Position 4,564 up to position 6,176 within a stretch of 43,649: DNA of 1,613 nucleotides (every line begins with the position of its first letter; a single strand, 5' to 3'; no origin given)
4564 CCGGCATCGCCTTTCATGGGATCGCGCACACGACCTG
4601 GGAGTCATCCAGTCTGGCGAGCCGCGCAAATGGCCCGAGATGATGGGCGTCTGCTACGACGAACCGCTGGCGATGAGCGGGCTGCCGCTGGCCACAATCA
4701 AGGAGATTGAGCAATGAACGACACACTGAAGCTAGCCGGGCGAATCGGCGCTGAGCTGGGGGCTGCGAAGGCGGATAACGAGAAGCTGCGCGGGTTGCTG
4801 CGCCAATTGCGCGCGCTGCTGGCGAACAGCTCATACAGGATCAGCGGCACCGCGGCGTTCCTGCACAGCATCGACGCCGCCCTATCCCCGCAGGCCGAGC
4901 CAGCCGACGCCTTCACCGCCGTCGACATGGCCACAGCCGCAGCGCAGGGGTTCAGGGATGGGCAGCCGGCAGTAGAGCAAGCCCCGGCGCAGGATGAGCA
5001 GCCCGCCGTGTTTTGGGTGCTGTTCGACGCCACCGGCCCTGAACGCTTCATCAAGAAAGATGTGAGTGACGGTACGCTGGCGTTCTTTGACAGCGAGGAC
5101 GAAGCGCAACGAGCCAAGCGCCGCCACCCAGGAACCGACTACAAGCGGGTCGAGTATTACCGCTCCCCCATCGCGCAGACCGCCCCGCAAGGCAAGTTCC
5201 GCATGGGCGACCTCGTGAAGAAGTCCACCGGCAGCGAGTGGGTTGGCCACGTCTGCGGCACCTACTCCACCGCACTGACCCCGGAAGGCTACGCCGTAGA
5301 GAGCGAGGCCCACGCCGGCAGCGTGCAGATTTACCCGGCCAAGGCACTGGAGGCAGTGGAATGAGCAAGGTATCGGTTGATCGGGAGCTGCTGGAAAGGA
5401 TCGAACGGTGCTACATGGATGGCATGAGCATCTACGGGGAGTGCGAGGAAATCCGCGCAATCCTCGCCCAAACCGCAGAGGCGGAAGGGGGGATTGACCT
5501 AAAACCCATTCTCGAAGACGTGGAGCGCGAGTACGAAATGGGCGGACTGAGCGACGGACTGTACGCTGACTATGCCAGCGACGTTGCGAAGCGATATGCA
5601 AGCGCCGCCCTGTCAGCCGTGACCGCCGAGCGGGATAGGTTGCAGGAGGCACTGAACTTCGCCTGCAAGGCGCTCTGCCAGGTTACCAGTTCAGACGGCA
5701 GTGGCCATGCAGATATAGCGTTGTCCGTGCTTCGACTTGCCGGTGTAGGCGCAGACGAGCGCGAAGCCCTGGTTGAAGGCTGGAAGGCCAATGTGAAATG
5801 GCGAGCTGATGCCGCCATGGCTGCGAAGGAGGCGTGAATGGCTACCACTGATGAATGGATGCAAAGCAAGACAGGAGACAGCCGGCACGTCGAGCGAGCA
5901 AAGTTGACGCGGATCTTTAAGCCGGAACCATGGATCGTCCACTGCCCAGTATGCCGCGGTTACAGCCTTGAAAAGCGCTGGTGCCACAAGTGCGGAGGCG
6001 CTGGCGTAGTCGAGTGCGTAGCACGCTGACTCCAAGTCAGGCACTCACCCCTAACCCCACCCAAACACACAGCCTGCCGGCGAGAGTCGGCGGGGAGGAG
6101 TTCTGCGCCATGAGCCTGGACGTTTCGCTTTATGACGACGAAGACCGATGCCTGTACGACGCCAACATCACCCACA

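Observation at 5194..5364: DfrB (plasmid R67 type II dihydrofolate reductase)-like domain fused to a phage early protein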

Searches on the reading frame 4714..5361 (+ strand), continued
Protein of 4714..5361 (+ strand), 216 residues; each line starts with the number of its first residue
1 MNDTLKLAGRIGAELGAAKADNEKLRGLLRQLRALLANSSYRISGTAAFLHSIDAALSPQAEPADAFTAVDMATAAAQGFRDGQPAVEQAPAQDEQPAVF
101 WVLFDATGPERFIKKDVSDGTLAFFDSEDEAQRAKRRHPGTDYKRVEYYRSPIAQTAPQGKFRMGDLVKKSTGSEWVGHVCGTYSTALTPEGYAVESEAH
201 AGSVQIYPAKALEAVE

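Call 40: find_related_loci(query=window:4714-5361:+, collection=viral_contigs, flank=6000)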
Query window:4714-5361:+ (216 aa) in viral_contigs; peptide patterns used: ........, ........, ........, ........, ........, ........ (x = any residue, [..] = any of these).
117 stretches matched a pattern; 106 encode a relative of the query (tblastn E <= 1e-3); the best 80 are kept; 80 distinct loci.
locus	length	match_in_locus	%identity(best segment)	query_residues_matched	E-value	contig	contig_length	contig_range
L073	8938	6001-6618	75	5-214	9e-96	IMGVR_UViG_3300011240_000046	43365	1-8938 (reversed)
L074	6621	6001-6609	72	1-209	1e-93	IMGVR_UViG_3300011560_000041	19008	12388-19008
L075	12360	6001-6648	69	1-216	8e-90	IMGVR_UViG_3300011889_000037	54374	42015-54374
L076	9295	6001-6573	79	25-216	2e-82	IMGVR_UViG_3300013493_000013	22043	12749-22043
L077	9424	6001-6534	69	1-171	3e-70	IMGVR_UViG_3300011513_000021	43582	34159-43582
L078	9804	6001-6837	76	1-216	8e-68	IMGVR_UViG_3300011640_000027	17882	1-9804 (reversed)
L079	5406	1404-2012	57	1-216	9e-62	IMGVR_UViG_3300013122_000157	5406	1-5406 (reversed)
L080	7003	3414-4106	51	1-216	1e-61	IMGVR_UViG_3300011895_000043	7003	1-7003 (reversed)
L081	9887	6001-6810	48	1-216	4e-61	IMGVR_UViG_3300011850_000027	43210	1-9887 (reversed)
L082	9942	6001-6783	50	1-216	7e-61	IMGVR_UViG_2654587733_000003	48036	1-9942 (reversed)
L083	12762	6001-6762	51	5-216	7e-61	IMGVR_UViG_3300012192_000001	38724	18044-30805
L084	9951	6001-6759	52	1-216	2e-59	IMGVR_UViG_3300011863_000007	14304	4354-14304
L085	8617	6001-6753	51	1-216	1e-58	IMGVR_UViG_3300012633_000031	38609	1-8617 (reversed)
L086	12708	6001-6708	59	5-216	7e-59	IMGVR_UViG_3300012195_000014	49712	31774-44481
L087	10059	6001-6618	56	1-216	4e-58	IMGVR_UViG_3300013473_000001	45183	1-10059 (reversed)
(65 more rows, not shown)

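Call 50: predict_structure(alignment_id=A2)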
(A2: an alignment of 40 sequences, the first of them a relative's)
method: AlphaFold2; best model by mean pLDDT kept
length: 216 residues; sequences in the alignment: 40
mean_pLDDT: 71.6   pTM: 0.30
mean pLDDT of the five models: 71.6, 68.6, 67.3, 63.8, 54.8
residues with pLDDT >= 90: 23; 70-90: 114; 50-70: 41; < 50: 38
segments of 3 or more residues with pLDDT < 50: 82-96, 111-121, 150-158
pLDDT, mean of each block of 10 residues (from residue 1): 72 83 90 86 79 83 54 55 42 51 64 41 70 78 69 49 89 84 85 86 86 88
secondary structure, 60 per line:
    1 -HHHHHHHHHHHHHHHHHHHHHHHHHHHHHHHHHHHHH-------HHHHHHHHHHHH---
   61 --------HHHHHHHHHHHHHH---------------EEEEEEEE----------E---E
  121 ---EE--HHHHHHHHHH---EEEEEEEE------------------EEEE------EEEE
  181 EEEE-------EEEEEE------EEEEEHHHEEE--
elements in order: H2-38 H46-57 H69-82 E98-105 H128-137 E141-148 E167-170 E177-184 E192-197 E204-208 E212-214

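Call 53: fold_search(model_id=the predicted structure, library=pdb)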
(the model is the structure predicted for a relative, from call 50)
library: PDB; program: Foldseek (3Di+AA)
matches with E <= 10: 399; with E <= 0.001: 7
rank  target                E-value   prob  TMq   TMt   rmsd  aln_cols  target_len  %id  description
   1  2gqv                  1.7e-06  1.00  0.26  0.87   1.5        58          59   60  High-resolution structure of a plasmid-encoded dihydrofolate reductase: pentagonal network of water molecules in the D2- (released 2007-04-24)
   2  1vie                  3.0e-06  1.00  0.25  0.86   1.5        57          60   61  STRUCTURE OF DIHYDROFOLATE REDUCTASE (released 1997-10-22)
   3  6nxz                  3.2e-06  1.00  0.25  0.89   1.5        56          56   62  Crystal structure of trimethoprim-resistant type II dihydrofolate reductase in complex with a bisbenzimidazole inhibitor (released 2019-05-29)
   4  3sfm                  3.9e-06  1.00  0.25  0.88   1.5        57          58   61  Novel crystallization conditions for tandem variant R67 DHFR yields wild-type crystal structure (released 2011-11-02)
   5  2rk1                  4.9e-06  1.00  0.25  0.88   1.5        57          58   61  DHFR R67 Complexed with NADP and dihydrofolate (released 2008-06-03)
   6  2p4t                  5.2e-06  1.00  0.25  0.88   1.5        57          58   60  Structure of the Q67H mutant of R67 dihydrofolate reductase-NADP+ complex reveals a novel cofactor binding mode (released 2007-06-05)
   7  2rh2                  5.8e-06  1.00  0.25  0.89   1.5        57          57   61  High Resolution DHFR R-67 (released 2008-06-03)
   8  3p8b_B                3.4e-02  0.94  0.22  0.31  10.9       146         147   11  X-ray crystal structure of Pyrococcus furiosus transcription elongation factor Spt4/5 (released 2011-01-26)
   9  4zn3_A                3.8e-02  0.93  0.22  0.31  12.6       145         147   11  Crystal Structure of MjSpt4:Spt5 complex conformation B (released 2016-03-16)
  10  2cp6_MODEL_1_A        7.3e-02  0.98  0.21  0.26  10.6        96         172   17  Solution structure of the 2nd CAP-Gly domain in human CLIP-170/restin (released 2005-11-19)
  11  6zon_q                9.9e-02  0.96  0.21  0.18  14.6        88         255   12  SARS-CoV-2 Nsp1 bound to a human 43S preinitiation ribosome complex - state 1 (released 2020-07-29)
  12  5ycq                  1.1e-01  1.00  0.22  0.58   2.7        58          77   21  Unique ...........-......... Factor for the AAA+ Lon Protease (released 2018-04-11)
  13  8oj3_G                1.2e-01  0.96  0.21  0.18  12.9        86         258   13  Crystal structure of the Candida albicans 80S ribosome in complex with geneticin G418 (rotated state) (released 2024-10-09)
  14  4kzx_E                1.2e-01  0.96  0.21  0.17  12.7        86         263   12  Rabbit 40S ribosomal subunit in complex with eIF1. (released 2013-07-24)
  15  4v6x_AE               1.2e-01  0.96  0.21  0.17  12.7        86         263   12  Structure of the human 80S ribosome (released 2014-07-09)
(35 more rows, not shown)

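Call 57: fold_search(model_id=the predicted structure, library=viral)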
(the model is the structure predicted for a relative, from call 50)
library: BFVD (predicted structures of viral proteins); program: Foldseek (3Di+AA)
matches with E <= 10: 643; with E <= 0.001: 3
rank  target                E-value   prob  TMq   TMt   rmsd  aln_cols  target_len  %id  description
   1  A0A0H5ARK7            2.4e-10  1.00  0.27  0.35   8.8       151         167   46  (no name in the UniProt tables at hand)
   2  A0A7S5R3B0            1.2e-06  1.00  0.26  0.32  18.3       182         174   26  (no name in the UniProt tables at hand)
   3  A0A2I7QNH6            2.5e-06  1.00  0.26  0.25  12.5        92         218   38  (no name in the UniProt tables at hand)
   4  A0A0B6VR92            1.3e-03  1.00  0.25  0.78   3.4        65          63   23  Uncharacterized protein [Edwardsiella phage PEi20]
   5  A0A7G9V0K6            4.0e-03  1.00  0.24  0.68   3.8        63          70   25  (no name in the UniProt tables at hand)
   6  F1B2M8                5.0e-03  0.77  0.16  0.23  15.3       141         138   18  (no name in the UniProt tables at hand)
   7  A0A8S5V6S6            5.3e-03  1.00  0.23  0.46   2.4        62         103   14  Uncharacterized protein [CrAss-like virus sp. ctXt06]
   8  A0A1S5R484            5.3e-03  0.96  0.21  0.30  15.7       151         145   18  Uncharacterized protein [Pseudomonas phage pf16]
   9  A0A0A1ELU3            5.6e-03  1.00  0.24  0.73   2.1        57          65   18  (no name in the UniProt tables at hand)
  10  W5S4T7                5.6e-03  0.69  0.18  0.17  28.1       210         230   16  Uncharacterized protein [Pithovirus sibericum]
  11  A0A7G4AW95            6.0e-03  1.00  0.24  0.45   1.9        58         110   17  Uncharacterized protein [Streptomyces phage Coruscant]
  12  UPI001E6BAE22         7.2e-03  1.00  0.24  0.73   2.4        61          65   21  (no name look-up for this kind of identifier)
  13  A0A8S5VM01            8.1e-03  0.84  0.22  0.24  26.0       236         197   15  (no name in the UniProt tables at hand)
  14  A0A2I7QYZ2            8.6e-03  0.98  0.24  0.23  16.6       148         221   10  (no name in the UniProt tables at hand)
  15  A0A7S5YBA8            1.2e-02  1.00  0.23  0.33   2.7        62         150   21  (no name in the UniProt tables at hand)
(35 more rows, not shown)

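Call 60: find_encoding_contigs(protein=P0020, flank=10000, max_places=1)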
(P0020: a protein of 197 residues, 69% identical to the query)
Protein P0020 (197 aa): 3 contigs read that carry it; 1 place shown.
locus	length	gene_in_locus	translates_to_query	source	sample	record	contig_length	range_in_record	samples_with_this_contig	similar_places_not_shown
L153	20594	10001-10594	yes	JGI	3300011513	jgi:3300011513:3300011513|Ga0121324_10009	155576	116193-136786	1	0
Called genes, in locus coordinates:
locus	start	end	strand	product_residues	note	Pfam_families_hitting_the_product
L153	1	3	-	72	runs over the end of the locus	-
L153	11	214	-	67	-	-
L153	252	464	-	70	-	PF14549:P22_Cro (weak), PF15943:YdaS_toxin (weak)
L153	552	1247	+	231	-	PF01381:HTH_3, PF12844:HTH_19 (weak), PF13560:HTH_31, PF24250:HVO_2718 (faint), PF00717:Peptidase_S24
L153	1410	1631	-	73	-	-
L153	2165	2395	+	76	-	-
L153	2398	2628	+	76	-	-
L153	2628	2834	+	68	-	-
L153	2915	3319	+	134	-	-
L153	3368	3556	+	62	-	PF04448:DUF551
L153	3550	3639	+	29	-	-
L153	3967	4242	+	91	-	-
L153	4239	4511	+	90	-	-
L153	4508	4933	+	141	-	-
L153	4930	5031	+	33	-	-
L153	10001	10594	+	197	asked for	-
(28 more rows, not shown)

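Call 74: search_protein_families(library=padloc, proteins=[window:4714-5361:+], max_evalue=0.01)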
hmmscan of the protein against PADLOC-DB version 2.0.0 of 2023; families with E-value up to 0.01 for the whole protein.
window:4714-5361:+ (216 aa): 0 families

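Call 77: search_protein_families(library=pfam, proteins=[P0094, P0058, P0114], max_evalue=0.01)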
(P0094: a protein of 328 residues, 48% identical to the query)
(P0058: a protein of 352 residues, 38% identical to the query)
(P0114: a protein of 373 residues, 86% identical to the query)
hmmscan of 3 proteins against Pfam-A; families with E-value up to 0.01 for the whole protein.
P0094 (328 aa): 6 families
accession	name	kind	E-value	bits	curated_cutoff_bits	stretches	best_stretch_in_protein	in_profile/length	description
PF06442.17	DHFR_2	-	1.9e-23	82.5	25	1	266-321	22-77/78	R67 dihydrofolate reductase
PF14354.12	Lar_restr_allev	-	8.2e-09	36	28.6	1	167-224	1-49/58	Restriction alleviation protein Lar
PF23735.1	KIF9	-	0.00066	20.3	31.9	1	5-99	30-124/140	Kinesin-like protein KIF9 domain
PF05207.18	Zn_ribbon_CSL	-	0.0022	18.1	29.2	1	171-208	20-52/55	CSL zinc finger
PF01025.24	GrpE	-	0.0052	16.9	25.8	1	18-129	8-116/165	GrpE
PF21344.3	Zn_ribbon_LysW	-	0.0084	16.2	27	0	157-178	9-30/46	Alpha-aminoadipate carrier protein LysW-like, globular domain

P0058 (352 aa): 1 family
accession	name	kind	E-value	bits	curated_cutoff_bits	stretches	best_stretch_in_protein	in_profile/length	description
PF06442.17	DHFR_2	-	2e-22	79.3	25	1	297-351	23-77/78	R67 dihydrofolate reductase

P0114 (373 aa): 1 family
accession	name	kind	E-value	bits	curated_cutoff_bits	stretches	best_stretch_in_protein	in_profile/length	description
PF06442.17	DHFR_2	-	3.5e-24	84.9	25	1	316-372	21-77/78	R67 dihydrofolate reductase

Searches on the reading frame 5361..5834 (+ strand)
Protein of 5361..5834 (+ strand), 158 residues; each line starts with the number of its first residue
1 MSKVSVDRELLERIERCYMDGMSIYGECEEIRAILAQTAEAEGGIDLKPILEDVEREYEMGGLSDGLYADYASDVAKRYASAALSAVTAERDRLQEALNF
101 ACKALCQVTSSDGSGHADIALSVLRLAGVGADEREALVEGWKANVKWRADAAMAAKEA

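Call 20: search_protein_families(library=phrogs, proteins=[window:5361-5834:+], max_evalue=0.001)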
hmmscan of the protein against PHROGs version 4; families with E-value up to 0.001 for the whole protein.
window:5361-5834:+ (158 aa): 0 families

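Call 21: search_protein_families(library=pfam, proteins=[window:5361-5834:+], max_evalue=0.01)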
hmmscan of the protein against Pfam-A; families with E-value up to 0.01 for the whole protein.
window:5361-5834:+ (158 aa): 0 families

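Call 74: search_protein_families(library=padloc, proteins=[window:5361-5834:+], max_evalue=0.01)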
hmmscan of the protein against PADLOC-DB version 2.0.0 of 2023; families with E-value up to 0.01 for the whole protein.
window:5361-5834:+ (158 aa): 0 families

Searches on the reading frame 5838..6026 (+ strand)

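Call 21: search_protein_families(library=pfam, proteins=[window:5838-6026:+], max_evalue=0.01)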
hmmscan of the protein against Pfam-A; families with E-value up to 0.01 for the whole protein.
window:5838-6026:+ (63 aa): 1 family
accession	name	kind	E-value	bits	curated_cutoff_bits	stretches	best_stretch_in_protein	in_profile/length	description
PF01783.29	Ribosomal_L32p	-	0.0074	16.9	21.3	1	31-53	24-46/56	Ribosomal L32p protein family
